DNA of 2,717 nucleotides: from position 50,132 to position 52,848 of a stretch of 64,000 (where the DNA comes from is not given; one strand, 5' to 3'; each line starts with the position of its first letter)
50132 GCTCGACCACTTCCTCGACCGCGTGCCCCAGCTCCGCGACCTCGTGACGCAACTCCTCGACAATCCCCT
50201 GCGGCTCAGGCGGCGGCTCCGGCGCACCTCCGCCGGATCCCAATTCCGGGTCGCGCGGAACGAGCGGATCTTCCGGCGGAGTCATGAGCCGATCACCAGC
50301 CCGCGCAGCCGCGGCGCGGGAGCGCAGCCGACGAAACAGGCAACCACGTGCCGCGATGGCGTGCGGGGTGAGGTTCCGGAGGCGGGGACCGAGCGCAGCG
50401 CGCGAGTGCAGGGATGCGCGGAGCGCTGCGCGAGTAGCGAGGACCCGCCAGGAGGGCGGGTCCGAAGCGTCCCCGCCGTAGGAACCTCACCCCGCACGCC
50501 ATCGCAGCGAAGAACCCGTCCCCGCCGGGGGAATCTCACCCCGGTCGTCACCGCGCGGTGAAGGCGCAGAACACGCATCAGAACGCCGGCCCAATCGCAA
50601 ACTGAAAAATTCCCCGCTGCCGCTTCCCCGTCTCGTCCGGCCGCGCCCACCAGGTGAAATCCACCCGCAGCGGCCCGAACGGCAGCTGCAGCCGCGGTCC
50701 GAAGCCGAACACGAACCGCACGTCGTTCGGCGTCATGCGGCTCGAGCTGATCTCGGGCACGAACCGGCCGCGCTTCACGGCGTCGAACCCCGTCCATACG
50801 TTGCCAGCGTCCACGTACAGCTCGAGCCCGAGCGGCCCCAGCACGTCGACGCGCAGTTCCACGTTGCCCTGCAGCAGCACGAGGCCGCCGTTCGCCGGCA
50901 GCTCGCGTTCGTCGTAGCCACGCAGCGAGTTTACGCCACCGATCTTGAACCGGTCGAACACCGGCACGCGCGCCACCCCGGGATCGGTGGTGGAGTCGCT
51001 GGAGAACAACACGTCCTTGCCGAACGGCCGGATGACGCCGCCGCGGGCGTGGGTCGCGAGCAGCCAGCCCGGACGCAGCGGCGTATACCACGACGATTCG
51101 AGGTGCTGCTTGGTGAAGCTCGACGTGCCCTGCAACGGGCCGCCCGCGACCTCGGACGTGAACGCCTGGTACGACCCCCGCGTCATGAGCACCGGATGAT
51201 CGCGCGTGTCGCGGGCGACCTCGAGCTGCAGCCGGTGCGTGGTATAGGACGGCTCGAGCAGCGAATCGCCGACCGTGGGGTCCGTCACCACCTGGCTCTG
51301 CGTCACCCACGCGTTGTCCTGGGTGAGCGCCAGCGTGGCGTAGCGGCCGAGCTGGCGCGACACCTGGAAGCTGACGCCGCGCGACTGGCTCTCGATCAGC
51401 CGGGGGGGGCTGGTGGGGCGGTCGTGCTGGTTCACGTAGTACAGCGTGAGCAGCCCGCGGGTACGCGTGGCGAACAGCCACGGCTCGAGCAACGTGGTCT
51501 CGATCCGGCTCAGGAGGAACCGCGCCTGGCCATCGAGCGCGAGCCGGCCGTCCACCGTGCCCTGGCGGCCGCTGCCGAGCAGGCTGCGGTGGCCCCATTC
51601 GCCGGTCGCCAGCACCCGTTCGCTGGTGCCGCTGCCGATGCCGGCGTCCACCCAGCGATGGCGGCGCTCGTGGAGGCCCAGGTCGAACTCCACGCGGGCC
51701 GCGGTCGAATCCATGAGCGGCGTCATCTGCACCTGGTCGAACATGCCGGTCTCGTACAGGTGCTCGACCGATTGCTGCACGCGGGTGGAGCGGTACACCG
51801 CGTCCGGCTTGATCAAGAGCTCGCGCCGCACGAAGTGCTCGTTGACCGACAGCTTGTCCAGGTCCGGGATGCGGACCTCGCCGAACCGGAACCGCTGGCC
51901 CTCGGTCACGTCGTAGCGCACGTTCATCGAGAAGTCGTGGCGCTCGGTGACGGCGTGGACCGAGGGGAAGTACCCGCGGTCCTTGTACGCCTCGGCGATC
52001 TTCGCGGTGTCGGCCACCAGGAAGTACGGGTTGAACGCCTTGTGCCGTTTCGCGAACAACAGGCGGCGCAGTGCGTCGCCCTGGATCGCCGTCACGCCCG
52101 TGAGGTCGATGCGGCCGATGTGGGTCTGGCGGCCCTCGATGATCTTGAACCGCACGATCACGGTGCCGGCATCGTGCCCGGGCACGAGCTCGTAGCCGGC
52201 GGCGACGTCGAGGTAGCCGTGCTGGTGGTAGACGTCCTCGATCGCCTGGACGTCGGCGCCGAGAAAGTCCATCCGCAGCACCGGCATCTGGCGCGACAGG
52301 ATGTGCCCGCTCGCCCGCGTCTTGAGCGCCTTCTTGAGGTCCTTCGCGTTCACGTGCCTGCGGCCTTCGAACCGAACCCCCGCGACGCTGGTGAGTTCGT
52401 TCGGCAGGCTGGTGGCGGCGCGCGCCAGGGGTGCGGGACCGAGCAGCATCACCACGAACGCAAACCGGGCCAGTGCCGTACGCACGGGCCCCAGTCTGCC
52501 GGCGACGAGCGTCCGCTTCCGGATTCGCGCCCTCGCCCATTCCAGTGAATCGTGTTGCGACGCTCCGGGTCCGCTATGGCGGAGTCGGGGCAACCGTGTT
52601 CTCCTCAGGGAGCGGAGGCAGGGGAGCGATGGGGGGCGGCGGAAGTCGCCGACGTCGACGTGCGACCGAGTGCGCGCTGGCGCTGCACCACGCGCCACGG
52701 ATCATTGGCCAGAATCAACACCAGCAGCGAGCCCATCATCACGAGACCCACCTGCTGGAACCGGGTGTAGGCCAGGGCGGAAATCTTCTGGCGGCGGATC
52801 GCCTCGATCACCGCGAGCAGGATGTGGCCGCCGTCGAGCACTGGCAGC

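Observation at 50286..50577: A highly structured 290-bp intergenic region between bamA and tamB holding a 151-bp element with 35-bp inverted-repeat arms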

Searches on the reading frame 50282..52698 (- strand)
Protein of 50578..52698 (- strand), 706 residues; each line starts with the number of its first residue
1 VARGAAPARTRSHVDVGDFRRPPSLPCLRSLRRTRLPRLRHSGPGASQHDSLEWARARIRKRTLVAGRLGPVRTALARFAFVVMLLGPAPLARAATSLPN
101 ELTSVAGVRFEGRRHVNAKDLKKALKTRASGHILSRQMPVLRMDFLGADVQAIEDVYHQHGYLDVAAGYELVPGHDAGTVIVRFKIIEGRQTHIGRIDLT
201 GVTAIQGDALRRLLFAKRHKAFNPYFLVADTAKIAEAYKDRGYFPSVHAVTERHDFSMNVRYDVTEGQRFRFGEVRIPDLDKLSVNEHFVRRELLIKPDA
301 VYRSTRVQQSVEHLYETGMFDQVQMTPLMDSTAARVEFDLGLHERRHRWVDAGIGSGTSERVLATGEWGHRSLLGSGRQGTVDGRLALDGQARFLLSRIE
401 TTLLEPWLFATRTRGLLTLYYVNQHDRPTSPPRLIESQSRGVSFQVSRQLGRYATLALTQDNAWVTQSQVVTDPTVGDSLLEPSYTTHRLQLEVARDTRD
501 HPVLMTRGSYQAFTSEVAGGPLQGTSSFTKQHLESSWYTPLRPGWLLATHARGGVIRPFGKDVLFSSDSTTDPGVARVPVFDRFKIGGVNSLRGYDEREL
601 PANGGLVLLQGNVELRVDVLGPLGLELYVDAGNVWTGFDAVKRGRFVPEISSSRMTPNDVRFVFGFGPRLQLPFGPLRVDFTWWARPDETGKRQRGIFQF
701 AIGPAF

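Call 8: search_protein_families(library=pfam, proteins=[window:50578-52698:-, window:50282-52540:-])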
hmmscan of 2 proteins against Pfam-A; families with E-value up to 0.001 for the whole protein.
window:50578-52698:- (706 aa): 2 families
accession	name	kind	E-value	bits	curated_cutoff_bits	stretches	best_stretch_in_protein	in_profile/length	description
PF01103.29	Omp85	-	3.7e-37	129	24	1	397-706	20-325/325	Omp85 superfamily domain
PF07244.20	POTRA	-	3.4e-21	76.2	21.3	3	193-267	2-79/79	Surface antigen variable number repeat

window:50282-52540:- (752 aa): 0 families

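Call 13: find_homologous_proteins(query=window:50578-52698:-, max_evalue=1e-30)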
Query window:50578-52698:- (706 aa): 112 proteins with E <= 1e-30 among 8000 candidates.
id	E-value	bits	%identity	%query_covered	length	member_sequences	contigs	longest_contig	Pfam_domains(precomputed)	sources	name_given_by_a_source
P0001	0.0e+0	1528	100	95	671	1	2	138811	PF07244.21,PF01103.30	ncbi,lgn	-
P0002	7.8e-278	942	67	90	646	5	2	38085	PF08479.17,PF07244.21,PF01103.30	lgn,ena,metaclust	metaclust:\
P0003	6.6e-269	912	63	94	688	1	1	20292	PF07244.21,PF01103.30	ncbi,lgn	-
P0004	1.1e-262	892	62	95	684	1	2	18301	PF07244.21,PF01103.30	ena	-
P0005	6.0e-262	889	61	95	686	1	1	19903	PF07244.21,PF01103.30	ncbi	-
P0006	2.1e-253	861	58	95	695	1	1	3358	PF08479.17,PF07244.21,PF01103.30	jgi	-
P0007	4.2e-253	860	63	86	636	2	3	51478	PF07244.21,PF01103.30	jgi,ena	-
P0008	9.8e-242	822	60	90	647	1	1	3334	PF07244.21,PF01103.30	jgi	jgi:outer membrane protein insertion porin family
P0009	4.0e-236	804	59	87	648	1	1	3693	PF08479.17,PF07244.21,PF01103.30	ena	-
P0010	7.7e-212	724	55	90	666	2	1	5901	PF07244.21,PF01103.30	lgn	-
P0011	1.0e-208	713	53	91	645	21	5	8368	PF07244.21,PF01103.30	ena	-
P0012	3.5e-202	692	51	91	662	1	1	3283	PF07244.21,PF01103.30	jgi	jgi:outer membrane protein insertion porin family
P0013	9.2e-195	667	52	87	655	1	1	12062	PF07244.21,PF01103.30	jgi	jgi:outer membrane protein insertion porin family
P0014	1.1e-193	664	50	88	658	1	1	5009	PF08479.17,PF07244.21,PF01103.30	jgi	jgi:outer membrane protein insertion porin family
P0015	1.3e-193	663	51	87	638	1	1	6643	PF07244.21,PF01103.30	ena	-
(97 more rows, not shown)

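Call 14: find_encoding_contigs(protein=P0001, flank=10000, max_places=4)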
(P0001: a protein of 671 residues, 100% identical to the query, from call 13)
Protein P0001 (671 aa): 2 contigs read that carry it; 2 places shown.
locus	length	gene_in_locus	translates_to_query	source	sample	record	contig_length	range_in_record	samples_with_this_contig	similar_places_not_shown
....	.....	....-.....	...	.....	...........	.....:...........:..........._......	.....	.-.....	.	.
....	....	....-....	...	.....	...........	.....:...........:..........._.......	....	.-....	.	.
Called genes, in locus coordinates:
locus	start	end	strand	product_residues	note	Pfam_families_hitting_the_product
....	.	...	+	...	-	?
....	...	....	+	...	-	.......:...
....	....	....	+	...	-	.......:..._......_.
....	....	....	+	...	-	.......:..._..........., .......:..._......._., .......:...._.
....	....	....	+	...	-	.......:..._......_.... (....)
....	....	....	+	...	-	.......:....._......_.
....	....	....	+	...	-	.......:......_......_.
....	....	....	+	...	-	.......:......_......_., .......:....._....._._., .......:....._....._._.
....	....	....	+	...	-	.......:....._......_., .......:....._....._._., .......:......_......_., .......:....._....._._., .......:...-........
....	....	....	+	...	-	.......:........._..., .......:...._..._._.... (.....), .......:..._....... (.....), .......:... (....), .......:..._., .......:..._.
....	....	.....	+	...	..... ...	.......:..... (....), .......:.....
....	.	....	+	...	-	?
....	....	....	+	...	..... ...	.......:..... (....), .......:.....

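Call 15: find_encoding_contigs(protein=P0002, flank=6000, max_places=3)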
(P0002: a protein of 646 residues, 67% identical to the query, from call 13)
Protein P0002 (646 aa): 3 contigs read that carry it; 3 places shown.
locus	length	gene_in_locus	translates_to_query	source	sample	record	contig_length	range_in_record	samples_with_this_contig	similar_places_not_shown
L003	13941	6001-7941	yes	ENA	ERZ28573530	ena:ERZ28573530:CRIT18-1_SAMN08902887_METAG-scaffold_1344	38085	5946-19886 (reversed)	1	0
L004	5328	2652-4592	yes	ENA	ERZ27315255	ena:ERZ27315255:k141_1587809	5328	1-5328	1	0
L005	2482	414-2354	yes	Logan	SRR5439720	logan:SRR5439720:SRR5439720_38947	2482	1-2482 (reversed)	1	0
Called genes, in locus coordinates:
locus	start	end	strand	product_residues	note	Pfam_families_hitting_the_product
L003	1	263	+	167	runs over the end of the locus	PF01467:CTP_transf_like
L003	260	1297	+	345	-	PF01075:Glyco_transf_9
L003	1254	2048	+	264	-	PF00535:Glycos_transf_2 (weak)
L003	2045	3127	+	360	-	PF00534:Glycos_transf_1, PF13692:Glyco_trans_1_4, PF13524:Glyco_trans_1_2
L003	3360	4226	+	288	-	PF13439:Glyco_transf_4, PF00534:Glycos_transf_1, PF13692:Glyco_trans_1_4, PF13524:Glyco_trans_1_2 (weak), PF20706:GT4-conflict (weak)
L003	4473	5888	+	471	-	PF02163:Peptidase_M50, PF21558:Pept_S41_N_bact (faint), PF14685:PDZ_Tricorn (faint), PF17820:PDZ_6 (weak), PF00595:PDZ, PF13180:PDZ_2, PF17820:PDZ_6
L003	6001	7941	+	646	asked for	PF07244:POTRA, PF08479:POTRA_2 (faint), PF07244:POTRA (weak), PF01103:Omp85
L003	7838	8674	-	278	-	-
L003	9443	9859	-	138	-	-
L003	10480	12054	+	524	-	PF04357:TamB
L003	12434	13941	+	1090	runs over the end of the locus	PF13485:Peptidase_MA_2, PF00930:DPPIV_N (faint), PF26549:Tricorn_N (weak), PF26550:Tricorn_2nd, PF07676:PD40, PF26549:Tricorn_N, PF07676:PD40, PF01103:Omp85, +5 more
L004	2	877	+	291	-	?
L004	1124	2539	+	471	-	PF02163:Peptidase_M50, PF21558:Pept_S41_N_bact (faint), PF14685:PDZ_Tricorn (faint), PF17820:PDZ_6 (weak), PF00595:PDZ, PF13180:PDZ_2, PF17820:PDZ_6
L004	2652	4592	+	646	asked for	PF07244:POTRA, PF08479:POTRA_2 (faint), PF07244:POTRA (weak), PF01103:Omp85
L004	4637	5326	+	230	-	?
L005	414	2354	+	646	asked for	PF07244:POTRA, PF08479:POTRA_2 (faint), PF07244:POTRA (weak), PF01103:Omp85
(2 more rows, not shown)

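Call 16: find_encoding_contigs(protein=P0003, flank=6000, max_places=3)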
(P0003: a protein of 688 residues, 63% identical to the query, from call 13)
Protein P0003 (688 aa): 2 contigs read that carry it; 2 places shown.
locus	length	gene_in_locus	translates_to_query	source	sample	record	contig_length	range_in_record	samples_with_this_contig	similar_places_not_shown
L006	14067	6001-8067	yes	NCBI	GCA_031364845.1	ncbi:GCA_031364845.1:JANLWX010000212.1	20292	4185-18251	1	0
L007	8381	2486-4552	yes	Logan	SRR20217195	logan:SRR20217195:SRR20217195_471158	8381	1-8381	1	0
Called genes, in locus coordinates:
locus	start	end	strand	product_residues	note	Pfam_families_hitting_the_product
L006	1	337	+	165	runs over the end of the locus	PF01467:CTP_transf_like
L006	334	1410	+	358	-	PF01075:Glyco_transf_9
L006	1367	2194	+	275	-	PF00535:Glycos_transf_2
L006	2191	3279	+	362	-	PF00534:Glycos_transf_1, PF13692:Glyco_trans_1_4, PF13524:Glyco_trans_1_2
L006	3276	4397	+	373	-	PF13439:Glyco_transf_4, PF13579:Glyco_trans_4_4, PF00534:Glycos_transf_1, PF13692:Glyco_trans_1_4, PF20706:GT4-conflict (weak)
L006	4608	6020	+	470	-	PF02163:Peptidase_M50, PF14685:PDZ_Tricorn (faint), PF21558:Pept_S41_N_bact (faint), PF00595:PDZ (weak), PF13180:PDZ_2, PF17820:PDZ_6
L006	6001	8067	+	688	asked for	PF07244:POTRA, PF01103:Omp85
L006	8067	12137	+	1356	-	PF27051:TamB_N (faint), PF04357:TamB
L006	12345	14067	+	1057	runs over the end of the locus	PF13485:Peptidase_MA_2, PF00930:DPPIV_N (faint), PF26549:Tricorn_N (weak), PF26550:Tricorn_2nd, PF26549:Tricorn_N (weak), PF07676:PD40, PF26549:Tricorn_N, PF01103:Omp85, +4 more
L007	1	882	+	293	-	?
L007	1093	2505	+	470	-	PF02163:Peptidase_M50, PF14685:PDZ_Tricorn (faint), PF21558:Pept_S41_N_bact (faint), PF00595:PDZ (weak), PF13180:PDZ_2, PF17820:PDZ_6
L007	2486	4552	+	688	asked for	PF07244:POTRA, PF01103:Omp85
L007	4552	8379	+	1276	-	?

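Call 28: find_encoding_contigs(protein=P0004, flank=6000, max_places=2)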
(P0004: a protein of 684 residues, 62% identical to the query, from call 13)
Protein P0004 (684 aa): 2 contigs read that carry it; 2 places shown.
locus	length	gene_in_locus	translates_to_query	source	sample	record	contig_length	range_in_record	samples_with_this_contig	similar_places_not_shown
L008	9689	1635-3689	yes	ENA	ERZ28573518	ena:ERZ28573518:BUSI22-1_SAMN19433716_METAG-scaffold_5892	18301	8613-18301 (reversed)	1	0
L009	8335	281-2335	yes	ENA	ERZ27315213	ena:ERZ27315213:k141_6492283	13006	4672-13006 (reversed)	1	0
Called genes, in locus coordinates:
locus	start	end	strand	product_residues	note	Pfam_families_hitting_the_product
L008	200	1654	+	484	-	PF02163:Peptidase_M50, PF14685:PDZ_Tricorn (faint), PF21558:Pept_S41_N_bact (faint), PF00595:PDZ (weak), PF13180:PDZ_2, PF17820:PDZ_6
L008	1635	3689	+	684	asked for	PF07244:POTRA, PF01103:Omp85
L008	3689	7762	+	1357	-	PF27051:TamB_N (faint), PF04357:TamB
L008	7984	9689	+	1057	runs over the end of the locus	PF13485:Peptidase_MA_2, PF00930:DPPIV_N (faint), PF26549:Tricorn_N (weak), PF26550:Tricorn_2nd, PF26549:Tricorn_N (weak), PF07676:PD40, PF26549:Tricorn_N, PF01103:Omp85, +6 more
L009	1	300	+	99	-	?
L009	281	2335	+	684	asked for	PF07244:POTRA, PF01103:Omp85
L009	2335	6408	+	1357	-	PF27051:TamB_N (faint), PF04357:TamB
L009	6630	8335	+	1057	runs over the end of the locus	PF13485:Peptidase_MA_2, PF00930:DPPIV_N (faint), PF26549:Tricorn_N (weak), PF26550:Tricorn_2nd, PF26549:Tricorn_N (weak), PF07676:PD40, PF26549:Tricorn_N, PF01103:Omp85, +6 more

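Call 29: find_encoding_contigs(protein=P0005, flank=6000, max_places=2)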
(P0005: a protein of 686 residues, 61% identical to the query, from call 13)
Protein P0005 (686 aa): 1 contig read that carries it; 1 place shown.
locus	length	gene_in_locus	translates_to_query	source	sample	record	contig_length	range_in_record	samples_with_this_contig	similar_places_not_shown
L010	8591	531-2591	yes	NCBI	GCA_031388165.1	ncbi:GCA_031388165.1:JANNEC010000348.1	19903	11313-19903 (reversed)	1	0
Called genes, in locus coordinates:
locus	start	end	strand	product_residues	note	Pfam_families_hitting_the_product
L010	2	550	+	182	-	?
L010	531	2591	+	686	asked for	PF07244:POTRA, PF01103:Omp85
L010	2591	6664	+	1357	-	PF04357:TamB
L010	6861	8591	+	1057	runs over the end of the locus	PF13485:Peptidase_MA_2, PF00930:DPPIV_N (faint), PF26549:Tricorn_N (weak), PF26550:Tricorn_2nd, PF26549:Tricorn_N (weak), PF07676:PD40, PF26549:Tricorn_N, PF01103:Omp85, +3 more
